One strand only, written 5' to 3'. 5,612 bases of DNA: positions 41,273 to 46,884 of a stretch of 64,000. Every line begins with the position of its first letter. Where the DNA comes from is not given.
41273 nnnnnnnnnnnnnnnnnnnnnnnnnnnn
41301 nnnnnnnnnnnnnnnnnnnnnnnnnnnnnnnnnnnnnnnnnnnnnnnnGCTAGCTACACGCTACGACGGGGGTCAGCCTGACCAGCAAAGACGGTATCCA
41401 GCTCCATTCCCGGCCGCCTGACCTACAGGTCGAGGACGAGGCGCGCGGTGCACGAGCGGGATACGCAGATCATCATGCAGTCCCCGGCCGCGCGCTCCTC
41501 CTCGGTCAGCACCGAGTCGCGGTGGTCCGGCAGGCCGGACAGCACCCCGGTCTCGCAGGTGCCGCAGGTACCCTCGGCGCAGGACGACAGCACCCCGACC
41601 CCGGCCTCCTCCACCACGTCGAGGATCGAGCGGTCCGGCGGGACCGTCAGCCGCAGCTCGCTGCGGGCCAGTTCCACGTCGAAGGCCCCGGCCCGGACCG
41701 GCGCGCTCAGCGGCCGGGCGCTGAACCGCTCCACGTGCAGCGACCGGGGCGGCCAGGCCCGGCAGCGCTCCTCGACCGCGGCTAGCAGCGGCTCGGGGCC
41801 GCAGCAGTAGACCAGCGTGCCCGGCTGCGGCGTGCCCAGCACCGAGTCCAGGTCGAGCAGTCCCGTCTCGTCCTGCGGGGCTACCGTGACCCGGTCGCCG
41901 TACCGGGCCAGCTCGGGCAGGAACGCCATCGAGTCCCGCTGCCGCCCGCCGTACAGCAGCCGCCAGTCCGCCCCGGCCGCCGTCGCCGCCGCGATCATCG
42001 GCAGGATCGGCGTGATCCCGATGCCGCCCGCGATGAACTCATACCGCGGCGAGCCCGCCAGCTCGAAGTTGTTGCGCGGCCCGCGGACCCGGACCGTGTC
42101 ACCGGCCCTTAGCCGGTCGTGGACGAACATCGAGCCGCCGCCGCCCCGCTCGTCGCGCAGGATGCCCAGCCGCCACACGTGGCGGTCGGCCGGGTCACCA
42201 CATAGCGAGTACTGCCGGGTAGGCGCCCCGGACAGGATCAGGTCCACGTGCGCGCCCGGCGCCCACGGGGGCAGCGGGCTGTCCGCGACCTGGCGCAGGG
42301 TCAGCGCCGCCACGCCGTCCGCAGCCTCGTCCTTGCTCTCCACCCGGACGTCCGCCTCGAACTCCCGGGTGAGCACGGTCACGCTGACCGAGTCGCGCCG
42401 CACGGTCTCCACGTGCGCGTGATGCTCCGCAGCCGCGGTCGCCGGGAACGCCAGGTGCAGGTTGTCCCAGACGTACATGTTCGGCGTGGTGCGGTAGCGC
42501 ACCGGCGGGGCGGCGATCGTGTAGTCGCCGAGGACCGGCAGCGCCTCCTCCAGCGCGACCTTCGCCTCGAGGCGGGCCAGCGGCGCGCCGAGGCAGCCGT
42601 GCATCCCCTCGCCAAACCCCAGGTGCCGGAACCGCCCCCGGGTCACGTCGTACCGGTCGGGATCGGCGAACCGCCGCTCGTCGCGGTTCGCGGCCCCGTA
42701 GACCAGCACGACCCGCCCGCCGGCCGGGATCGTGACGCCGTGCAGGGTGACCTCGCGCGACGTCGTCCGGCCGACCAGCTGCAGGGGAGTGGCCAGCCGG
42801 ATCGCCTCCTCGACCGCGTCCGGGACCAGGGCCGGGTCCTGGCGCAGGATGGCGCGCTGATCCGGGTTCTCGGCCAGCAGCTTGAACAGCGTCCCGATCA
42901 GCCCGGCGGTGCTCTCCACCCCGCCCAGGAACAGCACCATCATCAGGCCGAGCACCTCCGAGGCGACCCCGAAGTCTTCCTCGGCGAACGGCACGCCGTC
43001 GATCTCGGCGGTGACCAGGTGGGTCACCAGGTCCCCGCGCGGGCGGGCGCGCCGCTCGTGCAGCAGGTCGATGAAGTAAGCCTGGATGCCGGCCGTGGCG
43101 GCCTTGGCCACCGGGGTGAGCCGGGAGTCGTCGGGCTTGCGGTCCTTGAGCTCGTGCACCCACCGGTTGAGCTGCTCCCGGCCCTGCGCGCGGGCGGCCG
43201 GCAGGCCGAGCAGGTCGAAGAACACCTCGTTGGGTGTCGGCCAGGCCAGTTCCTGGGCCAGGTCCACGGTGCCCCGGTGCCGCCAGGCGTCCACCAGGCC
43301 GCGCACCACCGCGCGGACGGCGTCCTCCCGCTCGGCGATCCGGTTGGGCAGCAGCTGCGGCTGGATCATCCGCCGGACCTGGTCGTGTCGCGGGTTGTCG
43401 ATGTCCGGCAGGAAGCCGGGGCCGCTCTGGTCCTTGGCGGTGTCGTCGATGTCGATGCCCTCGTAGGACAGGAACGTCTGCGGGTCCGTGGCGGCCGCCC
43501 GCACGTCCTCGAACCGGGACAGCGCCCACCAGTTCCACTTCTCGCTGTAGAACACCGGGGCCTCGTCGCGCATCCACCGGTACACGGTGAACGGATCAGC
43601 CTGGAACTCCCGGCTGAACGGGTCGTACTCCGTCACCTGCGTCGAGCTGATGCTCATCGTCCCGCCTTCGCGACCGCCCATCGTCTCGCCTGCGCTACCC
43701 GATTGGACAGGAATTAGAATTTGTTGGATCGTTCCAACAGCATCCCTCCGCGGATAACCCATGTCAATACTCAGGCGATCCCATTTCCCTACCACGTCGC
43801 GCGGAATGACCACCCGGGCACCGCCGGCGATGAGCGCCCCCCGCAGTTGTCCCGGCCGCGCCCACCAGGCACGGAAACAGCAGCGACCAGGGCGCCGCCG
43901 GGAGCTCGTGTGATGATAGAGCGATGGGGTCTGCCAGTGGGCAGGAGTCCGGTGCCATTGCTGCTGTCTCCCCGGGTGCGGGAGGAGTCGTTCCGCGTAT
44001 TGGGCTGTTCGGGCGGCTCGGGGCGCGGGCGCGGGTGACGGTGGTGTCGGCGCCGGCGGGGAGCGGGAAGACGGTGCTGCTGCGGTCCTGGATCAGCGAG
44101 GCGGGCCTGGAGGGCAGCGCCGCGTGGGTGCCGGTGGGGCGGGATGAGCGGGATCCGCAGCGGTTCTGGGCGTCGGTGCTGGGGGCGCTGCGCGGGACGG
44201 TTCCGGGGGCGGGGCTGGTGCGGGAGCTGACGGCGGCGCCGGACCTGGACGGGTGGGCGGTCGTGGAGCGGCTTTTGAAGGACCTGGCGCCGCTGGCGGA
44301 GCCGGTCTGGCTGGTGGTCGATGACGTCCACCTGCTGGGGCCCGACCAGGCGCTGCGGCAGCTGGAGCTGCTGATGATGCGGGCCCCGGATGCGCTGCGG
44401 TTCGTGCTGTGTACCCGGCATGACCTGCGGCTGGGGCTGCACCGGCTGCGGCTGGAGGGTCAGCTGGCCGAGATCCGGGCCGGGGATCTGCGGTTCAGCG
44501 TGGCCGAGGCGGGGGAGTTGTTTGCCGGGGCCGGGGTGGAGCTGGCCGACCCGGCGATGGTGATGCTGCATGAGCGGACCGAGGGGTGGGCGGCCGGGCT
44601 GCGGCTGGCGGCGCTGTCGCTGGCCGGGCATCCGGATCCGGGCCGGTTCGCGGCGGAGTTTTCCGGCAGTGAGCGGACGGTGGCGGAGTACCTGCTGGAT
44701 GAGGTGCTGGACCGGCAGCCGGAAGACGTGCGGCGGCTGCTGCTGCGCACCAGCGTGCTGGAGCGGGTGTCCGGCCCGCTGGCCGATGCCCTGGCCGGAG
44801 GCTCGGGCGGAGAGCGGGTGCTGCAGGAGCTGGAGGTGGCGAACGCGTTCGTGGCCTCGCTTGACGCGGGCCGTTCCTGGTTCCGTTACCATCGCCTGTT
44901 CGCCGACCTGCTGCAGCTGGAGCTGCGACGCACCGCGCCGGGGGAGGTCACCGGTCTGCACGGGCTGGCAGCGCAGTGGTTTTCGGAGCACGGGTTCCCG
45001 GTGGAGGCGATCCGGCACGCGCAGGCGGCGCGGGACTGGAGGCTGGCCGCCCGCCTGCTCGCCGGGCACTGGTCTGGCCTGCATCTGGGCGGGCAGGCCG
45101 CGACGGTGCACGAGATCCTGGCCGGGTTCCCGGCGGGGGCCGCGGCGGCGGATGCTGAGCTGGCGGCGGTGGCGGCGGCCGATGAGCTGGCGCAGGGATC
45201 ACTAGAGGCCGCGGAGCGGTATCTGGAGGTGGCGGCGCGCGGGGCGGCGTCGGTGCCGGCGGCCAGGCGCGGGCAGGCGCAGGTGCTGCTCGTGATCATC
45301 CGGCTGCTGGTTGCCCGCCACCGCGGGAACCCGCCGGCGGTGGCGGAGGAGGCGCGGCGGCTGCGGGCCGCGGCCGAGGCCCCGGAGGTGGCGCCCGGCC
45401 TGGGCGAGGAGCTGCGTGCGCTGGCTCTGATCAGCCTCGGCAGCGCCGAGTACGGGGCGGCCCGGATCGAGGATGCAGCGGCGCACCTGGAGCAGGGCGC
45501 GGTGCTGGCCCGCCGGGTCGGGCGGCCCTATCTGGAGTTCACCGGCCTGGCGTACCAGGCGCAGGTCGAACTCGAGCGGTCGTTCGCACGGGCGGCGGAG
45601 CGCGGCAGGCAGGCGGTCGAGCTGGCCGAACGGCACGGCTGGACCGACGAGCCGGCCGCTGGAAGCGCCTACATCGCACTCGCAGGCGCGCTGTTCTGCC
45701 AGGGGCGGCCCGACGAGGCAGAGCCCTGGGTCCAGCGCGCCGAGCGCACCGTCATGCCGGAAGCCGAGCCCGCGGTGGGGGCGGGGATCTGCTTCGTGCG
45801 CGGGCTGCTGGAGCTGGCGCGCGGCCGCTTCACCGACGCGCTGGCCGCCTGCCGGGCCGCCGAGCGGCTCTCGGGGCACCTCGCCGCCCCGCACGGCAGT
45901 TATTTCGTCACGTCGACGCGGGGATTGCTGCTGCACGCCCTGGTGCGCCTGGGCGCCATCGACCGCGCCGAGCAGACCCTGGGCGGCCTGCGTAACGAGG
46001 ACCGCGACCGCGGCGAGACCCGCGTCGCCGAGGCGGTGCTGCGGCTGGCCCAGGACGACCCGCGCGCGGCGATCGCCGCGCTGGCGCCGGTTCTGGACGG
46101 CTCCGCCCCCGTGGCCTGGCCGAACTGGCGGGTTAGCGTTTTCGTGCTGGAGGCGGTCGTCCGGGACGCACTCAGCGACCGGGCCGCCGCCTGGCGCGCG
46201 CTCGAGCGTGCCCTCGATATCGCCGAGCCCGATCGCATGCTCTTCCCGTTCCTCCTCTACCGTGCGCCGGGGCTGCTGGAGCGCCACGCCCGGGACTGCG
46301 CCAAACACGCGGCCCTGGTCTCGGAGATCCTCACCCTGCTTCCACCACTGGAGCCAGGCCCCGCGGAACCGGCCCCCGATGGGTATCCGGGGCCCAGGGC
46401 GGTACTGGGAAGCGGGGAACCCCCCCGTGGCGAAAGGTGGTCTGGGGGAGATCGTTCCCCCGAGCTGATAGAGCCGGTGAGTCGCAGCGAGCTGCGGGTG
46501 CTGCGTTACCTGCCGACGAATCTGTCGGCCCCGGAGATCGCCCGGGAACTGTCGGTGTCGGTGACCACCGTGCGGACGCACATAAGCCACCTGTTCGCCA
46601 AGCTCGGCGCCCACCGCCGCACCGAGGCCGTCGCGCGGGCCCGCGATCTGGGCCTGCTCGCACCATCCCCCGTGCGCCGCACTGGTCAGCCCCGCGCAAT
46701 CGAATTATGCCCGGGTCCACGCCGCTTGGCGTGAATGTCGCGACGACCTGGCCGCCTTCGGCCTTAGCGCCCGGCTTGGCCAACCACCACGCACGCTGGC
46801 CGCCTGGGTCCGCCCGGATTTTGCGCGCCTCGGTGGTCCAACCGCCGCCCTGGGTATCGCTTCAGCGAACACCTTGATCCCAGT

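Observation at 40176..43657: P450-reductase natural fusion directly upstream of a Rieske oxygenase that has no reductase of its own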

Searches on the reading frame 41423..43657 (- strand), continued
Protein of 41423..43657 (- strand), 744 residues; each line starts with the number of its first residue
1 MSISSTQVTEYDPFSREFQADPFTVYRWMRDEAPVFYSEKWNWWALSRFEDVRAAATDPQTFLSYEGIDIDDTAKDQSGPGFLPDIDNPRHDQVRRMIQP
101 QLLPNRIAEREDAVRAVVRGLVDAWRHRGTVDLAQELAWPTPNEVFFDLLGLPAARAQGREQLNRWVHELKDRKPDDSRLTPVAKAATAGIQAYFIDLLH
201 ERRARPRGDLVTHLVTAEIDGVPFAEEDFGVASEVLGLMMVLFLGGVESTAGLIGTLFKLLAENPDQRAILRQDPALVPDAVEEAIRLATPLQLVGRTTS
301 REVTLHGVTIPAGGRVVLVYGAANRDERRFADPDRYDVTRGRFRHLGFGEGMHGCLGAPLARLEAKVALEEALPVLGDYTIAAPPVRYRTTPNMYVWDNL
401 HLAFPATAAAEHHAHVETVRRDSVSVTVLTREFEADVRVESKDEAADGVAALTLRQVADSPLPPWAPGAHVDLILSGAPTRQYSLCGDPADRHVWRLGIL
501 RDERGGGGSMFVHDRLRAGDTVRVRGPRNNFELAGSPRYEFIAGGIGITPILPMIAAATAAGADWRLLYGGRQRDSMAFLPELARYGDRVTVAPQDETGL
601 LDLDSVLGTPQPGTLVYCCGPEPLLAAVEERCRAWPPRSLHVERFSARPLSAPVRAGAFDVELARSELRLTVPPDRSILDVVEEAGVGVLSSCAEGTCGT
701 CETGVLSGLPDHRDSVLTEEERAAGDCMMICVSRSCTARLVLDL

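Call 51: find_encoding_contigs(protein=P0118, flank=7000, max_places=1)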
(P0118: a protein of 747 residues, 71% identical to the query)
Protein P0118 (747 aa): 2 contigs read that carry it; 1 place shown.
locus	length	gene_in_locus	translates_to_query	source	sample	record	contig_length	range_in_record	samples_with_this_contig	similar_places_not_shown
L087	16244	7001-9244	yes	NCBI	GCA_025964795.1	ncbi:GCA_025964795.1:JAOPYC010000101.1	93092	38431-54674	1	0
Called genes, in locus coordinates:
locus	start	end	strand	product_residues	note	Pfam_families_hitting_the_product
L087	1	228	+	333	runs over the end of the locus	PF01408:GFO_IDH_MocA, PF02894:GFO_IDH_MocA_C, PF22725:GFO_IDH_MocA_C3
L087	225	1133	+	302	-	PF01261:AP_endonuc_2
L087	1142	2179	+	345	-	PF01408:GFO_IDH_MocA, PF02894:GFO_IDH_MocA_C, PF22725:GFO_IDH_MocA_C3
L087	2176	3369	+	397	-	PF05721:PhyH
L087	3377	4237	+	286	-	PF01261:AP_endonuc_2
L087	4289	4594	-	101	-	-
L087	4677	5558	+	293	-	PF12146:Hydrolase_4 (weak), PF00561:Abhydrolase_1, PF12697:Abhydrolase_6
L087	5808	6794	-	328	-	PF00356:LacI, PF00532:Peripla_BP_1, PF13377:Peripla_BP_3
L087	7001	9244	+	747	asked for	PF00067:p450, PF00175:NAD_binding_1 (faint), PF00111:Fer2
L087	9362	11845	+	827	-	PF25077:DUF7800 (faint), PF09423:PhoD (faint)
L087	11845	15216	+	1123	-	PF20248:DUF6603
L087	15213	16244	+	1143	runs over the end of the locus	-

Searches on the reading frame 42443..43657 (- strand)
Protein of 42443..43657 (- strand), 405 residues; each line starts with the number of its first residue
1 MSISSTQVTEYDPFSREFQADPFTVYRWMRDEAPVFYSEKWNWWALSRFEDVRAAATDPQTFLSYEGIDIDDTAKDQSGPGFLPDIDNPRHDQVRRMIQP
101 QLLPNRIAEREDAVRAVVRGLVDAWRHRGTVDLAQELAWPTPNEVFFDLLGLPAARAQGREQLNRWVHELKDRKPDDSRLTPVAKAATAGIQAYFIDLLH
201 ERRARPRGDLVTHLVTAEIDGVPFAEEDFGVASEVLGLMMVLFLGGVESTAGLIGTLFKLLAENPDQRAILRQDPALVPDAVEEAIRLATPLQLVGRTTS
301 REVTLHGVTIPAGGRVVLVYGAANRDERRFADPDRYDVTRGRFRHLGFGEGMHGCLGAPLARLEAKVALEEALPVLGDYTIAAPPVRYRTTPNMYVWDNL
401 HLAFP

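Call 68: search_solved_structures(query=window:42443-43657:-, max_evalue=1e-40)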
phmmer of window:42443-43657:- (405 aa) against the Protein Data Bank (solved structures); distinct sequences matched with E-value up to 1e-40: 91 (the best 60 are shown).
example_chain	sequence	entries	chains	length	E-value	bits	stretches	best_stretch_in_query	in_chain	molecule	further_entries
2uuq_A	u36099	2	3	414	1e-58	202.5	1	9-384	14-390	CYTOCHROME P450 130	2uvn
2wh8_A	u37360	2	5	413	1.3e-58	202.2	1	10-384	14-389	PUTATIVE CYTOCHROME P450 130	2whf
8vxg_A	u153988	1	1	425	7.1e-58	199.7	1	9-390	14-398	CYP125MRCA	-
2wgy_A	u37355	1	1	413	8.8e-58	199.4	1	10-384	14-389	CYTOCHROME P450 130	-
8vxi_A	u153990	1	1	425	6.8e-57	196.5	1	9-390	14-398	CYP125MRCA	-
8fbc_A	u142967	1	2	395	1.3e-56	195.5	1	10-384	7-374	Cytochrome P450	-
7tnf_A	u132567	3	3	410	1.6e-55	192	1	11-374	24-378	Cytochrome P450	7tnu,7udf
6gmf_A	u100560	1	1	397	1.8e-55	191.8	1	11-386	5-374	Putative cytochrome P450 hydroxylase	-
9dxw_A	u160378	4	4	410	5e-55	190.4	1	11-374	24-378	Cytochrome P450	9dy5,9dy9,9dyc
8hgc_A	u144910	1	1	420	5.3e-55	190.3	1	11-374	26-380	Cytochrome P450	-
8ws4_A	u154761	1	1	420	5.4e-55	190.2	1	11-374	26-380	Cytochrome P450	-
8g35_A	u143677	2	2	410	5.8e-55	190.1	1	11-374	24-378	Cytochrome P450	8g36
9dwr_A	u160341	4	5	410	6.5e-55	190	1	11-374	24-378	Cytochrome P450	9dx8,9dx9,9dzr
8hgb_A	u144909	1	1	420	7.1e-55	189.8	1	11-374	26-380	Cytochrome P450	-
4dnz_A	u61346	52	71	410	7.9e-55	189.7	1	11-374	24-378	Cytochrome P450 | CYP199A4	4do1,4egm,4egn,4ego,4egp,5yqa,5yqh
5kdb_A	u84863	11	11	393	8.9e-55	189.5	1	11-374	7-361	Cytochrome P450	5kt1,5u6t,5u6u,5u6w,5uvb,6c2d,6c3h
5kdz_A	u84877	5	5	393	9e-55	189.5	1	11-374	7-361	Cytochrome P450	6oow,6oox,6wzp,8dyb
7wex_A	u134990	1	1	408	9.9e-55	189.4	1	17-389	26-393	Cytochrome P450 hydroxylase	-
8vf0_A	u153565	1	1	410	1e-54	189.3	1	11-374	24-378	Cytochrome P450 enzyme (CYP199A4)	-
7reh_A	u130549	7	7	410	1.1e-54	189.2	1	11-374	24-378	Cytochrome P450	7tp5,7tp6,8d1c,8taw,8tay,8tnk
8gly_A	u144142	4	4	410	1.1e-54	189.2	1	11-374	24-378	Cytochrome P450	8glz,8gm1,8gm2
8vf3_A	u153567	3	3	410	1.1e-54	189.2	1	11-374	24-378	Cytochrome P450 enzyme (CYP199A4) | Cytochrome P450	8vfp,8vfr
7n60_A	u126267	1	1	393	1.3e-54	189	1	11-374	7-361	Cytochrome P450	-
5kdy_A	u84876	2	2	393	1.6e-54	188.7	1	11-374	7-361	Cytochrome P450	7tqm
2fr7_A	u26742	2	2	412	2.1e-54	188.3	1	11-385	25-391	putative cytochrome P450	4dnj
4e2p_A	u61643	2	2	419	1.3e-53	185.7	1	29-375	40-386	Cytochrome P450 107B1 (P450CVIIB1)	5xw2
5vws_A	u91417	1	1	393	1.5e-53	185.5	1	22-377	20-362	Cytochrome P450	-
4ggv_A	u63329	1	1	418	1.1e-52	182.7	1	27-402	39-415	Cytochrome P450 superfamily protein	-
9vgm_A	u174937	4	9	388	2.1e-51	178.4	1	26-387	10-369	Cytochrome P450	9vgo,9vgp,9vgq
7y97_A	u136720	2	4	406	5.8e-51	177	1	16-376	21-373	Cytochrome P450 monooxygenase YjiB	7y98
9vgn_A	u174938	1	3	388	1.4e-50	175.7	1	26-387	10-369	Cytochrome P450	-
7y9o_A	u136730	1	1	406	2.4e-50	174.9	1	16-376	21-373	Cytochrome P450 monooxygenase YjiB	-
1jip_A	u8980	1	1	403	6.4e-49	170.2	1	14-371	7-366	CYTOCHROME P450 107A1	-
1egy_A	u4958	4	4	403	1.4e-48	169.1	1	14-371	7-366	CYTOCHROME P450ERYF | CYTOCHROME P450 107A1 | CYTOCHROME P450 ERYF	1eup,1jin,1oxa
1jio_A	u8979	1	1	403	1.9e-48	168.7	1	14-371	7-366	CYTOCHROME P450 107A1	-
5ofq_A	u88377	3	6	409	1.2e-47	166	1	15-375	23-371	Cytochrome P450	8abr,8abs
2wm4_A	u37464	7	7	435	2.1e-47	165.3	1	27-387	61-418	PUTATIVE CYTOCHROME P450 124 | Methyl-branched lipid omega-hydroxylase | CYP124 in complex with inhibitor carbethoxyhexyl imidazole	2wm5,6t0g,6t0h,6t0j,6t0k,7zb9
2xkr_A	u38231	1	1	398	3.1e-47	164.7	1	23-384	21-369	PUTATIVE CYTOCHROME P450 142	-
8gue_A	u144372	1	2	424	5.1e-47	164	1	6-392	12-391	Cytochrome P450 monooxygenase PikC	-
2whw_A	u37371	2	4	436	5.2e-47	164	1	6-390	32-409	CYTOCHROME P450 MONOOXYGENASE | CYTOCHROME P450 HYDROXYLASE PIKC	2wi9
2vz7_A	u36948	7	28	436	5.2e-47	164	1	6-390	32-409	CYTOCHROME P450 MONOOXYGENASE | CYTOCHROME P450 HYDROXYLASE PIKC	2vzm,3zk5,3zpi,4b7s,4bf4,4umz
7xbm_A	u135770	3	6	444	6.1e-47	163.7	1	6-392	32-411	Cytochrome P450 monooxygenase PikC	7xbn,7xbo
5li6_A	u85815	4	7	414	6.3e-47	163.7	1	3-386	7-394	Putative cytochrome P450 126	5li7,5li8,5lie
4rm4_A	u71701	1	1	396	6.6e-47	163.6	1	20-373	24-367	Cytochrome P450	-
8yhn_A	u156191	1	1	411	8.3e-47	163.3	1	10-383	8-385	Cytochrome P450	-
2bvj_A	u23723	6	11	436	8.6e-47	163.2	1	6-390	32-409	CYTOCHROME P450 MONOOXYGENASE | CYTOCHROME P450 HYDROXYLASE PIKC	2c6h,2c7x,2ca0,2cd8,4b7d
8gdi_A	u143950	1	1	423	1.3e-46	162.6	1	42-387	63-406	Cytochrome P450 124A1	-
6cvc_A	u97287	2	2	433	1.4e-46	162.5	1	42-387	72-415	Cytochrome P450 124A1, Cyp124A1 | Cytochrome P450 124A1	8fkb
8fjo_A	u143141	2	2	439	1.5e-46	162.5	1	42-387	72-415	Cytochrome P450 124A1, Cyp124A1 | Cytochrome P450 124A1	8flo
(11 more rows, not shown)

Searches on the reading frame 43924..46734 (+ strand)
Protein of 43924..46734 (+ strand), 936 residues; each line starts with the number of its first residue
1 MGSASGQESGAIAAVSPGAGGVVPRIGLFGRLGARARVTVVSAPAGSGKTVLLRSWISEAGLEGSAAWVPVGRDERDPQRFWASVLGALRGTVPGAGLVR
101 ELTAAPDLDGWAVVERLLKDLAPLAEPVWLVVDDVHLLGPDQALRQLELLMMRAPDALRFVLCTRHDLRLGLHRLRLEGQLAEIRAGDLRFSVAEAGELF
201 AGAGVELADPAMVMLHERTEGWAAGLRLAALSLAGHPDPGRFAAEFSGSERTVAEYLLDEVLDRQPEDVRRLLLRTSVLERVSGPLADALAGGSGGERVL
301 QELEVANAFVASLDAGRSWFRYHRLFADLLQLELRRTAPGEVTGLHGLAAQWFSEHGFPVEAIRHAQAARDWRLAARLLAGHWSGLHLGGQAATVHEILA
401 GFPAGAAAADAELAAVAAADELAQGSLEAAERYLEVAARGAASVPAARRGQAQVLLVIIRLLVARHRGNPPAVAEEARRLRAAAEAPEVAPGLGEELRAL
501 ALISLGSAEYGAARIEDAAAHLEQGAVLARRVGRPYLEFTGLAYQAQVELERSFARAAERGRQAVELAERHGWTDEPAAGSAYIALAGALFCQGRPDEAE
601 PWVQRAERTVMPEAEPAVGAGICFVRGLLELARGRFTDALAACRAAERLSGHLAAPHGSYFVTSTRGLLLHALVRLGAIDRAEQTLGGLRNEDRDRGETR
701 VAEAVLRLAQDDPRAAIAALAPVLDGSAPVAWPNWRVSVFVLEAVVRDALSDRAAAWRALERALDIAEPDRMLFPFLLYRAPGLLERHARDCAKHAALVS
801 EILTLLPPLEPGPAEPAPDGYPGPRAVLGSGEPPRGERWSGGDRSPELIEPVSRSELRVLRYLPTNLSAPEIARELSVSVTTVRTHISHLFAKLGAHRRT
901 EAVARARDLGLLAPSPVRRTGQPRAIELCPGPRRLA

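Call 6: search_protein_families(library=pfam, proteins=[window:43924-46734:+])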
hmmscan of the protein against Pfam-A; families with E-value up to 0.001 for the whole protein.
window:43924-46734:+ (936 aa): 7 families
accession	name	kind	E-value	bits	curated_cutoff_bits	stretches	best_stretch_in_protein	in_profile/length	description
PF17874.7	TPR_MalT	-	9.2e-16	58.5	45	2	499-697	80-274/336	MalT-like TPR region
PF00196.25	GerE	-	4.7e-12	45.8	23.5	1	853-904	4-55/57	Bacterial regulatory proteins, luxR family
PF13401.12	AAA_22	-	1.3e-06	29.2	27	1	36-169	5-127/130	AAA domain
PF13191.12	AAA_16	-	2.4e-05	25.3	32.6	1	34-152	21-157/167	AAA ATPase domain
PF12840.13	HTH_20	-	7.9e-05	23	27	1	857-890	7-42/51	Helix-turn-helix domain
PF08279.18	HTH_11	-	9.2e-05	22.7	25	1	857-890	6-39/55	HTH domain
PF08281.18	Sigma70_r4_2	-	0.00035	20.6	25.7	0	867-893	27-53/54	Sigma-70, region 4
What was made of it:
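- Closest known: LAL. Same: N-terminal AAA/NTPase, MalT-like TPR and a C-terminal GerE HTH (call 6).
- Checked: A divergent LAL-type regulator is present at 43924..46734 (AAA_16/AAA_22 + TPR_MalT + GerE, call 6).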

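Call 7: search_protein_families(library=ncbifam, proteins=[window:43924-46734:+])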
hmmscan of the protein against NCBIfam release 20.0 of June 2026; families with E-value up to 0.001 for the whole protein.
window:43924-46734:+ (936 aa): 12 families
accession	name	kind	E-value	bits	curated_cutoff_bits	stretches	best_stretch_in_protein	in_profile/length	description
NF003420.0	PRK04841.1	equivalog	1e-75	255.4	537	2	35-604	31-597/903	HTH-type transcriptional regulator MalT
NF047785.1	respo_reg_MadR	equivalog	2.9e-08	33.3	300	1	852-912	149-209/209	MadR family response regulator transcription factor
NF007505.1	PRK10100.1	equivalog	1.3e-06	28.2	250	1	856-907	149-200/204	biofilm master transcriptional regulator CsgD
NF007403.0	PRK09935.1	equivalog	1.4e-06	28.1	271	1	849-908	147-206/210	fimbria biosynthesis transcriptional regulator FimZ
NF052366.1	photon_PedR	equivalog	6.1e-06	26.3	120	1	852-910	3-61/74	photosynthetic electron transport-dependent transcriptional regulator PedR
TIGR03020.2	EpsA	equivalog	7.4e-06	25.8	170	1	850-906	189-245/247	XrtB/PEP-CTERM-associated transcriptional regulator EpsA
NF041232.1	BagY_FevT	exception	5.1e-05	22.3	700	1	852-905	297-350/367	LuxR family transcriptional regulator BagY/FevT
NF041830.1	RR_TF_ErdR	exception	0.00015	21.5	390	1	855-903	154-202/213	response regulator transcription factor ErdR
NF041673.1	transregRamA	equivalog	0.00016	20.9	500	1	853-912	220-279/280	acetate metabolism transcriptional regulator RamA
NF007935.0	PRK10651.1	equivalog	0.0002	20.6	250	1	852-903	156-207/216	two-component system response regulator NarL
TIGR02917.1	PEP_TPR_lipo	equivalog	0.00046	18.2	312.2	0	557-724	140-288/899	XrtA/PEP-CTERM system TPR-repeat protein PrsT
NF011896.0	PRK15369.1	equivalog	0.00097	18.8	242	0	855-911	153-209/211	two component system response regulator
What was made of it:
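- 43924..46734 (+): LAL (MalT-like LuxR) regulator gene, carried on the insertion. Pfam AAA_16/AAA_22 + TPR_MalT + GerE, and NCBIfam MalT below cut-off (calls 6, 7).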
